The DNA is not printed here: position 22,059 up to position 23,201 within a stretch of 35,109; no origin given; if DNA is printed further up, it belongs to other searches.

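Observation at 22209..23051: DUF1616-like membrane protein (a family I know mainly from archaea) as a single divergent gene in the middle of a bacterial glycan cluster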

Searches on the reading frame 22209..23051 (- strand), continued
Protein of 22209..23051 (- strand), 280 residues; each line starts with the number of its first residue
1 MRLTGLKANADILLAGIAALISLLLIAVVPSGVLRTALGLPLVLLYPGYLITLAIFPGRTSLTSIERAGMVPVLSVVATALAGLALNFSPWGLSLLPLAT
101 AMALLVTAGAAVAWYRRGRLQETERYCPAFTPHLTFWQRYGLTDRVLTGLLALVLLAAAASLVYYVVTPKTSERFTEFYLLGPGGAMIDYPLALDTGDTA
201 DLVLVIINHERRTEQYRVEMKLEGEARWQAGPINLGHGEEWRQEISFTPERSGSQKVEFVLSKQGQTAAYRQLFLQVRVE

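Call 25: predict_structure(alignment_id=A1)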
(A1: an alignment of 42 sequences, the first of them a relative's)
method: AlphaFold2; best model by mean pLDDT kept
length: 280 residues; sequences in the alignment: 42
mean_pLDDT: 90.6   pTM: 0.67
mean pLDDT of the five models: 90.6, 90.4, 89.7, 88.8, 88.1
residues with pLDDT >= 90: 197; 70-90: 71; 50-70: 9; < 50: 3
segments of 3 or more residues with pLDDT < 50: 1-3
pLDDT, mean of each block of 10 residues (from residue 1): 61 94 92 87 94 96 89 95 94 91 96 96 86 76 89 84 78 84 88 95 96 96 97 95 96 97 96 96
secondary structure, 60 per line:
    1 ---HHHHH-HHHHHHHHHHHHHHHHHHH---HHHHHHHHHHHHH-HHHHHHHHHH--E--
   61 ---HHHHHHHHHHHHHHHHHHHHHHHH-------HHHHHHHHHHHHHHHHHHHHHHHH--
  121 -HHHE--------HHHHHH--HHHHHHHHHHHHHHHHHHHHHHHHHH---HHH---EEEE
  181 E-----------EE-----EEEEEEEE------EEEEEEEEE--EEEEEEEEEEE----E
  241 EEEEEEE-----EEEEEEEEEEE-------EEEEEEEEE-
elements in order: H4-8 H10-28 H32-44 H46-55 H64-87 H95-118 H134-139 H142-167 E177-181 E200-207 E214-222 E225-235 E240-247 E253-263 E271-279
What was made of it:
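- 22209..23051 (-): DUF1616 (PF07760, COG4743, arCOG02884-type) gene, 280 aa plus stop. AF2 pLDDT 90.6 (call 25).
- On DUF1616 (PF07760): AF2 pLDDT 90.6, five helices plus seven strands (call 25).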

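Call 29: fold_search(model_id=the predicted structure, library=pdb)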
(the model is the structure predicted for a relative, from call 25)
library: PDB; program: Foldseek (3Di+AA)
matches with E <= 10: 1818; with E <= 0.001: 191
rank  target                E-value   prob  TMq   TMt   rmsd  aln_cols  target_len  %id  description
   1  2kl6_MODEL_1_A        2.1e-07  1.00  0.31  0.73   3.6       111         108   15  Solution NMR structure of the CARDB domain of PF1109 from Pyrococcus furiosus. Northeast Structural Genomics C (released 2009-08-25)
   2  3idu_A                3.7e-07  1.00  0.31  0.68   3.6       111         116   14  Crystal Structure of the CARDB domain of the PF1109 protein in complex with di-metal ions from Pyrococcus furiosus, No (released 2009-08-04)
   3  3idu_B                8.4e-07  1.00  0.30  0.71   3.7       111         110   14  Crystal Structure of the CARDB domain of the PF1109 protein in complex with di-metal ions from Pyrococcus furiosus, No (released 2009-08-04)
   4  7op0_A                3.9e-06  1.00  0.27  0.09  21.9       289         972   12  Crystal structure of complement C5 in complex with chemically synthesized K92 knob domain. (released 2022-04-06)
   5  3hrz_B                8.4e-06  1.00  0.28  0.33   3.5       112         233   13  Cobra Venom Factor (CVF) in complex with human factor B (released 2009-07-07)
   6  8coe_A                1.1e-05  1.00  0.26  0.08  23.8       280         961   11  complement C5 in complex with the LCP0195 nanobody (released 2024-01-03)
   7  3frp_G                1.3e-05  1.00  0.27  0.35  12.1       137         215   12  Crystal Structure of Cobra Venom Factor, a Co-factor for C3- and C5 convertase CVFBb (released 2009-04-28)
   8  2qki_E                1.4e-05  1.00  0.27  0.40  13.5       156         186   12  Human C3c in complex with the inhibitor compstatin (released 2007-08-14)
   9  4zod_A                2.2e-05  1.00  0.29  0.12   3.5       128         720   16  Crystal Structure of beta-glucosidase from Listeria innocua in complex with glucose (released 2016-05-18)
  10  4zoa_B                2.4e-05  1.00  0.29  0.12   3.8       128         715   16  Crystal Structure of beta-glucosidase from Listeria innocua in complex with isofagomine (released 2016-05-18)
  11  7ad6_A                2.6e-05  1.00  0.27  0.09  22.2       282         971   10  Crystal structure of human complement C5 in complex with the K92 bovine knob domain peptide. (released 2021-03-10)
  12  2a74_E                2.7e-05  1.00  0.27  0.40  11.0       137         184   12  Human Complement Component C3c (released 2005-09-27)
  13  5hcd_A                2.9e-05  1.00  0.27  0.08  23.5       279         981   11  Ternary complex of human Complement C5 with Ornithodoros moubata OmCI and Rhipicephalus microplus RaCI2 (released 2016-03-30)
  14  6rqj_A                3.1e-05  1.00  0.28  0.09  22.5       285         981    9  Structure of human complement C5 complexed with tick inhibitors OmCI, RaCI1 and CirpT1 (released 2020-01-08)
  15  5hcc_A                3.3e-05  1.00  0.27  0.08  23.6       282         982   11  Ternary complex of human Complement C5 with Ornithodoros moubata OmCI and Dermacentor andersoni RaCI3. (released 2016-03-30)
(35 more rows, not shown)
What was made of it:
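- On DUF1616 (PF07760): Foldseek match to CARDB (call 29).
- Closest known: CARDB domain. Same: Best structural match of the C-terminal domain (E 2e-7, TM-score 0.68-0.73 on the target) (call 29).
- The whole-chain Foldseek hits were all to the Ig domain (call 29).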

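Call 32: search_protein_families(library=pfam, proteins=[L072:3010-3882:+, L001:10092-10361:+, L047:8875-9819:+, L010:17500-18732:+, L078:8766-9899:+, L033:4268-4543:+, L021:13464-14159:-, L062:15418-16137:+, L027:7225-8157:+, L046:11354-12961:+], max_evalue=0.01)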
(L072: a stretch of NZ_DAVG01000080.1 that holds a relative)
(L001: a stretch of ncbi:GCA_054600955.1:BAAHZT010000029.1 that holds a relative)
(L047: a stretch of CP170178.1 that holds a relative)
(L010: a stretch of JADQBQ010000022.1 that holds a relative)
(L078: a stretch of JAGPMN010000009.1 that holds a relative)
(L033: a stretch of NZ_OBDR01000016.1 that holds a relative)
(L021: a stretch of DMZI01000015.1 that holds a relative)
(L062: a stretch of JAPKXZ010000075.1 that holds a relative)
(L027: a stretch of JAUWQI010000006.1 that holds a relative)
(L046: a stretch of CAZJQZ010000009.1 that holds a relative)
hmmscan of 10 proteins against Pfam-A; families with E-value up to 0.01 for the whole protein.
L072:3010-3882:+ (290 aa): 2 families
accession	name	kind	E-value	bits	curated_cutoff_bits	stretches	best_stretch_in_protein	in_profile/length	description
PF02517.21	Rce1-like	-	1.3e-17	64.3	22.4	1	180-270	4-93/93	Type II CAAX prenyl endopeptidase Rce1-like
PF07051.17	OCIA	-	0.0037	17.7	25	0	147-192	21-68/87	Ovarian carcinoma immunoreactive antigen (OCIA)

L001:10092-10361:+ (89 aa): 0 families

L047:8875-9819:+ (314 aa): 1 family
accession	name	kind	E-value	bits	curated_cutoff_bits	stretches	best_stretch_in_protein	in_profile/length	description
PF00535.33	Glycos_transf_2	-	2.5e-18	67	23.3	1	28-174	1-163/168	Glycosyl transferase family 2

L010:17500-18732:+ (410 aa): 12 families
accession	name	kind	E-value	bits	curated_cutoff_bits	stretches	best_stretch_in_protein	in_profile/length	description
PF01494.25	FAD_binding_3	-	6.3e-23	82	22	1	2-304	2-325/349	FAD binding domain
PF01266.30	DAO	-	9.9e-15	55.3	27.9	2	89-253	145-312/353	FAD dependent oxidoreductase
PF04820.20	Trp_halogenase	-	7.3e-10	38.7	21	1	85-304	150-361/458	Tryptophan halogenase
PF03486.20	HI0933_like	-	5.4e-09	36.3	50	1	3-44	2-43/244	HI0933-like protein Rossmann domain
PF05834.18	Lycopene_cycl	-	2.8e-08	33.7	23.4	1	3-329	1-315/380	Lycopene cyclase protein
PF22578.2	GGR_cat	-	8.5e-07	29.2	27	1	179-252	14-88/88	Geranylgeranyl reductase catalytic domain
PF12831.13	FAD_oxidored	-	4.2e-06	26.8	27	1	3-147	1-143/416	FAD dependent oxidoreductase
PF13450.12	NAD_binding_8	-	8.4e-06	26.4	21.9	1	6-37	1-32/68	NAD(P)-binding Rossmann-like domain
PF07992.20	Pyr_redox_2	-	9.6e-05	22.4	26.1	0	96-163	186-252/291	Pyridine nucleotide-disulphide oxidoreductase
PF01946.23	Thi4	-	0.00028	20.6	26.2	1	3-39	19-56/235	Thi4 family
PF13738.12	Pyr_redox_3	-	0.00048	19.9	30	0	5-38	1-34/305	Pyridine nucleotide-disulphide oxidoreductase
PF00070.33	Pyr_redox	-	0.0061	17.5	22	0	4-37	2-35/82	Pyridine nucleotide-disulphide oxidoreductase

L078:8766-9899:+ (377 aa): 0 families

L033:4268-4543:+ (91 aa): 0 families

L021:13464-14159:- (231 aa): 0 families

L062:15418-16137:+ (239 aa): 1 family
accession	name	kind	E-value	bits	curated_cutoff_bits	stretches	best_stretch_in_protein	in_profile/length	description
PF00300.27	His_Phos_1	-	2.8e-37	128.7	21.7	2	4-123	1-115/194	Histidine phosphatase superfamily (branch 1)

L027:7225-8157:+ (310 aa): 2 families
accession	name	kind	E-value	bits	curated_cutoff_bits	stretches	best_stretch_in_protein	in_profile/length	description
PF00005.33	ABC_tran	-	1.1e-29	104.3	25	1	22-165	2-137/137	ABC transporter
PF13304.12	AAA_21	-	5.7e-09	36.9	27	1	134-195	235-299/304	AAA domain, putative AbiEii toxin, Type IV TA system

L046:11354-12961:+ (535 aa): 0 families

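Call 39: search_solved_structures(query=A1, max_evalue=10)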
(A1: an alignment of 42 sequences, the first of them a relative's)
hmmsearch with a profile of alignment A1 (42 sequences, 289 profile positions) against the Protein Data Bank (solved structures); distinct sequences matched with E-value up to 10: 7.
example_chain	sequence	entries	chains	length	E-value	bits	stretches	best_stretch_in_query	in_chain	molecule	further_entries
8qag_A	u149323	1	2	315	0.023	17.1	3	97-175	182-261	sc-CC-6-95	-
5m1g_A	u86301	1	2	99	1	11.7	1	199-232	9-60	Gag protein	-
9cc5_A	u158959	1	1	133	1.3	11.4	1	115-176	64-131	Amylin-NHO-22 Binder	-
9nrn_A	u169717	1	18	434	1.8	10.9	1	214-270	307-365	Lipoprotein lipase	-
6u7m_A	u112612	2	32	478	2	10.8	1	214-270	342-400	Lipoprotein lipase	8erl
9fia_Bl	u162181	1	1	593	2.6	10.4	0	205-253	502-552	30S ribosomal protein S12, putative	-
9hqv_Bh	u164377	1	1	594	2.6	10.4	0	205-253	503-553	Putative 30S ribosomal protein S12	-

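Call 58: search_protein_families(library=pfam, alignment_id=A3, max_evalue=0.00001)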
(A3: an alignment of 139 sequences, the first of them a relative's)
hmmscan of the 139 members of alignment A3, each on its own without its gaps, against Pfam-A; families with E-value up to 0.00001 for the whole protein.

A. member 1, L004:5609-6499:- (296 aa): 7 families
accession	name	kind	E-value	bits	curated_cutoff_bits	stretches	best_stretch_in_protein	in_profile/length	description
PF02719.21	Polysacc_synt_2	-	2.5e-62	211.2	20.2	1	3-263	1-280/293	Polysaccharide biosynthesis protein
PF01370.27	Epimerase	-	4.9e-26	92.1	20.9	1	3-214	1-237/240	NAD dependent epimerase/dehydratase family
PF16363.11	GDP_Man_Dehyd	-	5.8e-17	62.6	27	1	4-247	1-283/332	GDP-mannose 4,6 dehydratase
PF04321.23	RmlD_sub_bind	-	4.9e-16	59.1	27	1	2-238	2-235/287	RmlD substrate binding domain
PF01073.25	3Beta_HSD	-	4.1e-15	56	22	1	4-105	1-100/280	3-beta hydroxysteroid dehydrogenase/isomerase family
PF07993.18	NAD_binding_4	-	2.2e-13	50.4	20.1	1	5-121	1-139/258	Male sterility protein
PF13460.12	NAD_binding_10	-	9.8e-08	32.5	27.2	1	7-172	1-114/184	NAD(P)H-binding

B. families by the number of members that match (of 139 scanned): 190 families (the first 25 are shown)
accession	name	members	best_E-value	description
PF00535.33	Glycos_transf_2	7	2.2e-28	Glycosyl transferase family 2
PF13641.12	Glyco_tranf_2_3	5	4.4e-15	Glycosyltransferase like family 2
PF00300.27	His_Phos_1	4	9e-61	Histidine phosphatase superfamily (branch 1)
PF01370.27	Epimerase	4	3.7e-43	NAD dependent epimerase/dehydratase family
PF16363.11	GDP_Man_Dehyd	4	2.8e-33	GDP-mannose 4,6 dehydratase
PF01073.25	3Beta_HSD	4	1.9e-29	3-beta hydroxysteroid dehydrogenase/isomerase family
PF13385.13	Laminin_G_3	4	1.2e-27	Concanavalin A-like lectin/glucanases superfamily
PF08241.18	Methyltransf_11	4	1.3e-21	Methyltransferase domain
PF13649.12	Methyltransf_25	4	5.8e-20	Methyltransferase domain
PF13489.12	Methyltransf_23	4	4.7e-13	Methyltransferase domain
PF01266.30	DAO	3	1.1e-81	FAD dependent oxidoreductase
PF02719.21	Polysacc_synt_2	3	2.5e-62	Polysaccharide biosynthesis protein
PF07690.21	MFS_1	3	6.9e-58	Major Facilitator Superfamily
PF00483.29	NTP_transferase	3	2.5e-55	Nucleotidyl transferase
PF01943.22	Polysacc_synt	3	4.3e-49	Polysaccharide biosynthesis protein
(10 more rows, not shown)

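Call 68: search_protein_families(library=pfam, proteins=[L004:8870-9769:-, L004:7655-8857:-, L004:6538-7650:-, L004:10831-11880:-, L020:9338-9673:+, L020:7927-9225:+, L020:12829-13563:+, L066:1298-2461:-, L066:3196-4467:+, L045:7240-8574:-], max_evalue=0.001)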
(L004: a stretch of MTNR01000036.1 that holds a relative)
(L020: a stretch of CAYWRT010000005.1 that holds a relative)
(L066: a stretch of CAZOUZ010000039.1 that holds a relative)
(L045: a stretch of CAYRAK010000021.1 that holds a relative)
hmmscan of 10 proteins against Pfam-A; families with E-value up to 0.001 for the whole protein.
L004:8870-9769:- (299 aa): 3 families
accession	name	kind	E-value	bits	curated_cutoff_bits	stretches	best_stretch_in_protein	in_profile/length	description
PF00535.33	Glycos_transf_2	-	8.8e-28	97.8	23.3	1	18-169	3-164/168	Glycosyl transferase family 2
PF13641.12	Glyco_tranf_2_3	-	2.2e-08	34.8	27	1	13-184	1-169/230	Glycosyltransferase like family 2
PF13704.12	Glyco_tranf_2_4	-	0.00024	22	27.5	1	23-98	2-81/98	Glycosyl transferase family 2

L004:7655-8857:- (400 aa): 7 families
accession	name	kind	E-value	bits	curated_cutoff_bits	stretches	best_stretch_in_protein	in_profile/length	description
PF13439.12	Glyco_transf_4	-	6.1e-34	117.9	28.5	1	40-208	1-169/170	Glycosyltransferase Family 4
PF00534.26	Glycos_transf_1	-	4e-30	105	26.4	1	218-376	4-160/172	Glycosyl transferases group 1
PF13692.12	Glyco_trans_1_4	-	6.3e-28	98.3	27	1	231-370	3-140/142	Glycosyl transferases group 1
PF13579.12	Glyco_trans_4_4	-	1.5e-23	84.3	29.7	1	41-204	1-158/158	Glycosyl transferase 4-like domain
PF20706.3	GT4-conflict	-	5.5e-13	49.1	26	1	218-344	187-317/385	Family 4 Glycosyltransferase in conflict systems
PF13477.12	Glyco_trans_4_2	-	2.4e-07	31.4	23.4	1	44-141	10-107/139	Glycosyl transferase 4-like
PF08323.17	Glyco_transf_5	-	0.00013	22.2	22.7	0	30-85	3-59/239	Starch synthase catalytic domain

L004:6538-7650:- (370 aa): 6 families
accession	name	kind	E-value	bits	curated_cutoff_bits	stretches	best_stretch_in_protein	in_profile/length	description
PF00534.26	Glycos_transf_1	-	9.4e-33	113.6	26.4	1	193-317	2-131/172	Glycosyl transferases group 1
PF13692.12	Glyco_trans_1_4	-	1e-26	94.3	27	1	208-317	4-115/142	Glycosyl transferases group 1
PF13439.12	Glyco_transf_4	-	2.3e-16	60.7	28.5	1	15-182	3-169/170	Glycosyltransferase Family 4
PF13579.12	Glyco_trans_4_4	-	1.3e-09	39.1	29.7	1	15-126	2-106/158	Glycosyl transferase 4-like domain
PF20706.3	GT4-conflict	-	1e-06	28.5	26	1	208-318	200-321/385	Family 4 Glycosyltransferase in conflict systems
PF13477.12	Glyco_trans_4_2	-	3.4e-05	24.5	23.4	1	16-118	9-107/139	Glycosyl transferase 4-like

L004:10831-11880:- (349 aa): 5 families
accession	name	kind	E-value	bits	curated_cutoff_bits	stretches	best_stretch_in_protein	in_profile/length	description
PF00483.29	NTP_transferase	-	2.5e-55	188.2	21.2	1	8-237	1-242/245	Nucleotidyl transferase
PF25084.1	LbH_EIF2B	-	3e-14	53.3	54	1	253-341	2-89/105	EIF2B subunit epsilon LbH domain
PF12804.13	NTP_transf_3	-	2e-08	35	27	1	9-142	1-126/160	MobA-like NTP transferase domain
PF00132.30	Hexapep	-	2.2e-07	30.7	27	1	273-301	2-30/36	Bacterial transferase hexapeptide (six repeats)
PF24894.1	Hexapep_GlmU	-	7.6e-06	26.4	23.3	1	292-338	36-82/104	GlmU-like, C-terminal hexapeptide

L020:9338-9673:+ (112 aa): 0 families

L020:7927-9225:+ (433 aa): 3 families
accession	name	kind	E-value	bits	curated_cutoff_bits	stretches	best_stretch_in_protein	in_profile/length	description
PF07690.21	MFS_1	-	3.7e-57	194.2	33.4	2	40-305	2-261/347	Major Facilitator Superfamily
PF11700.14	ATG22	-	6.7e-07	28.8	24.1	1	186-424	229-473/482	Vacuole effluxer Atg22 like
PF12832.13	MFS_1_like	-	4.1e-05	23.2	25.2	0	191-401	162-367/373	MFS_1 like family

L020:12829-13563:+ (245 aa): 5 families
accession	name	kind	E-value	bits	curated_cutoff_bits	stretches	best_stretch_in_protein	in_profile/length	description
PF08241.18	Methyltransf_11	-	8.7e-12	46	21.2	1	66-154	1-95/95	Methyltransferase domain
PF13489.12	Methyltransf_23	-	3e-09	37.2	27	1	56-196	17-161/164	Methyltransferase domain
PF13649.12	Methyltransf_25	-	2.9e-07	31.5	27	1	65-150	1-97/97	Methyltransferase domain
PF13847.12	Methyltransf_31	-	6.7e-05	23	27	1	107-158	60-113/145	Methyltransferase domain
PF08242.18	Methyltransf_12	-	7.9e-05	23.8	30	1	66-152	1-98/98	Methyltransferase domain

L066:1298-2461:- (387 aa): 10 families
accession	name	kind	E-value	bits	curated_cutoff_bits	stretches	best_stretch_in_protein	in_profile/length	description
PF12799.13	LRR_4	-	3.7e-74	243.5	27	8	150-192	1-44/44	Leucine Rich repeats (2 copies)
PF13855.12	LRR_8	-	4.6e-39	132.4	27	8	260-316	1-61/61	Leucine rich repeat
PF13516.12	LRR_6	-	2.2e-22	77.7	23.4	0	172-186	3-17/24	Leucine Rich repeat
PF00560.39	LRR_1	-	5.4e-17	58.7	20.6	0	283-297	1-15/23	Leucine Rich Repeat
PF23952.1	LRR_EndoS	-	7.7e-12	45.9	27.9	2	132-226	27-116/116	Endo-beta-N-acetylglucosaminidase EndoS LRR domain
PF23598.1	LRR_14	-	4.8e-09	35.9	40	2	161-287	11-141/353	Leucine-rich repeat region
PF14580.12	LRR_9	-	2.7e-08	34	30.5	1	138-230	29-127/175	Leucine-rich repeat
PF25013.1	LRR_Zer-1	-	5.3e-08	33.5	27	1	212-287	4-81/137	Zer-1-like, Leucine-rich repeats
PF25019.1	LRR_R13L1-DRL21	-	0.00033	21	27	0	213-267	66-124/127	R13L1/DRL21 LRRs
PF23211.1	LRR_LRWD1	-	0.00075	19.7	28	0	239-328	22-110/190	Leucine-rich repeat and WD repeat-containing protein 1, LRR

L066:3196-4467:+ (424 aa): 1 family
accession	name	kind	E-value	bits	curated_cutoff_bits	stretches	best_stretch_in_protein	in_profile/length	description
PF02515.22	CoA_transf_3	-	8.1e-103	344.8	23.3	1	24-400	1-366/366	CoA-transferase family III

L045:7240-8574:- (445 aa): 1 family
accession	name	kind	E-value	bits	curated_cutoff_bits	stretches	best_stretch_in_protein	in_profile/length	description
PF01882.25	DUF58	-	8.7e-09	35.3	23.4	1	200-246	1-47/216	Protein of unknown function DUF58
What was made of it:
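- L004, the closest genome relative, has DUF1616 divergent from a GT2-GT4-GT4 operon (call 68).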

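Call 78: search_protein_families(library=ncbifam, proteins=[L001:10585-11799:+, L001:9155-9991:+], max_evalue=0.00001)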
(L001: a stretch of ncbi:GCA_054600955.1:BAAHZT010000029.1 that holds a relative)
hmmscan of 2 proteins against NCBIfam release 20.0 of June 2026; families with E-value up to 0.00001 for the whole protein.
L001:10585-11799:+ (404 aa): 45 families (the best 25 are shown)
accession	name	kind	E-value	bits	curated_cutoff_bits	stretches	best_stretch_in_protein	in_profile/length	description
TIGR02032.1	GG-red-SF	subfamily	9.3e-69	232.4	158.8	1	3-302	1-296/297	geranylgeranyl reductase family protein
TIGR02023.1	BchP-ChlP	subfamily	6.5e-41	140.6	343.3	1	3-339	1-331/388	geranylgeranyl diphosphate reductase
NF041160.1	DGGPL_Thplmales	equivalog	5.2e-37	127.7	780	1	1-322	2-329/396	digeranylgeranylglycerophospholipid reductase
NF041080.1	DGGGPL_reductase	equivalog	8.2e-36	123.8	580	1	2-352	1-360/447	digeranylgeranylglycerophospholipid reductase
NF041385.1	Dggglyphlred_Halo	equivalog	2.9e-25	88.6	700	1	2-356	4-368/405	digeranylgeranylglycerophospholipid reductase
TIGR02028.1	ChlP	equivalog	8.1e-19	67.6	505.3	1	5-330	3-333/398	geranylgeranyl reductase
NF045655.1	MkRedMenJ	equivalog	8.2e-18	64.5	700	1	3-304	5-316/406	menaquinone reductase MenJ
TIGR01988.1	Ubi-OHases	subfamily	8.2e-17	61.1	224.65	1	4-327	1-338/387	ubiquinone biosynthesis hydroxylase, UbiH/UbiF/VisC/COQ6 family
NF049967.1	QhpG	equivalog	2.5e-16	59.6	240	1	5-296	1-279/423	flavin-dependent monooxygenase QhpG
NF033145.1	rif_monoox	equivalog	1e-15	57.6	800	1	4-294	2-294/472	rifampin monooxygenase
NF006092.0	PRK08244.1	equivalog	1.9e-13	49.9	644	1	1-158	1-163/494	monooxygenase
NF005612.0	PRK07364.1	equivalog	2.2e-13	49.5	487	1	110-311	138-336/415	FAD-dependent hydroxylase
NF005788.0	PRK07608.1-3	equivalog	1.1e-12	47.4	478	1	140-344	152-355/388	UbiH/UbiF family hydroxylase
NF004780.0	PRK06126.1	subfamily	1.1e-12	47.1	445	1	3-56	9-61/552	hypothetical protein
NF038171.1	maturase_LodB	equivalog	4e-12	45.9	400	0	88-164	94-171/361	lysine-epsilon-oxidase maturase LodB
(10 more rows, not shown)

L001:9155-9991:+ (278 aa): 5 families
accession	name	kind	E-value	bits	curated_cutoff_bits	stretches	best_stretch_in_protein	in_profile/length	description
NF041647.1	ABC_perm_CPBP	equivalog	3.4e-09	36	435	1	176-272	539-632/636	ABC transporter permease subunit/CPBP intramembrane protease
NF040589.1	CPBP_Synerg_MrtS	equivalog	1.2e-07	32.1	130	1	188-274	81-165/170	Synerg-CTERM system glutamic-type intramembrane protease MrtS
NF040914.1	Mrt_core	domain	1.7e-07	31.3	100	1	184-275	5-106/108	myxosortase family intramembrane protease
NF033192.3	CPBP_JDVT_MrtJ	equivalog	4.9e-07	30.4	75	1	184-270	2-95/98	JDVT-CTERM system glutamic-type intramembrane protease MrtJ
NF040674.1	CPBP_fam_MrtP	equivalog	3e-06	27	250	1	179-277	245-353/354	myxosortase MrtP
